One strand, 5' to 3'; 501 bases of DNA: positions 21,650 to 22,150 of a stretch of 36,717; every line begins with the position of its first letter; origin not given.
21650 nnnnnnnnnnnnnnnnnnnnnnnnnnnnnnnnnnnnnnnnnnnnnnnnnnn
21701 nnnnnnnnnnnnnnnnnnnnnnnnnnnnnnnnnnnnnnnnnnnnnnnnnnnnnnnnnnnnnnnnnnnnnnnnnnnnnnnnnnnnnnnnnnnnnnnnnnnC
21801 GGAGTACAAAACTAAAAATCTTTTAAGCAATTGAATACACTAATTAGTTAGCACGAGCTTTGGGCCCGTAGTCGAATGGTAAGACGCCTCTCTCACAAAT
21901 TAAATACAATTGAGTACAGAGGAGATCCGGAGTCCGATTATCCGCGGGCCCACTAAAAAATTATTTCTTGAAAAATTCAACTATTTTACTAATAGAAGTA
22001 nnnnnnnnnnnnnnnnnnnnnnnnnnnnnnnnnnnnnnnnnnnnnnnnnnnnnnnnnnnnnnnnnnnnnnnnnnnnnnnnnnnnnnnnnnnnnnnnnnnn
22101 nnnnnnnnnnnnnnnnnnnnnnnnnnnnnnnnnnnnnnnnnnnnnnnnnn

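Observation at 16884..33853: Three conserved genes in 36.7 kb are each interrupted by a single in-frame TAA, never by a frameshift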

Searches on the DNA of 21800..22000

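Call 35: search_rna_families(source=window, start=21800, end=22000, threshold=gathering, show_alignments=2)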
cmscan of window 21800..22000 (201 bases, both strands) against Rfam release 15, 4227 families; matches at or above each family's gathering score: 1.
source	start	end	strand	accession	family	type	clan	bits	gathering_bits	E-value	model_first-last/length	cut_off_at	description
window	21862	21952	+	RF00005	tRNA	Gene; tRNA;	CL00001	44.8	29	8.4e-09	1-71/71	no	tRNA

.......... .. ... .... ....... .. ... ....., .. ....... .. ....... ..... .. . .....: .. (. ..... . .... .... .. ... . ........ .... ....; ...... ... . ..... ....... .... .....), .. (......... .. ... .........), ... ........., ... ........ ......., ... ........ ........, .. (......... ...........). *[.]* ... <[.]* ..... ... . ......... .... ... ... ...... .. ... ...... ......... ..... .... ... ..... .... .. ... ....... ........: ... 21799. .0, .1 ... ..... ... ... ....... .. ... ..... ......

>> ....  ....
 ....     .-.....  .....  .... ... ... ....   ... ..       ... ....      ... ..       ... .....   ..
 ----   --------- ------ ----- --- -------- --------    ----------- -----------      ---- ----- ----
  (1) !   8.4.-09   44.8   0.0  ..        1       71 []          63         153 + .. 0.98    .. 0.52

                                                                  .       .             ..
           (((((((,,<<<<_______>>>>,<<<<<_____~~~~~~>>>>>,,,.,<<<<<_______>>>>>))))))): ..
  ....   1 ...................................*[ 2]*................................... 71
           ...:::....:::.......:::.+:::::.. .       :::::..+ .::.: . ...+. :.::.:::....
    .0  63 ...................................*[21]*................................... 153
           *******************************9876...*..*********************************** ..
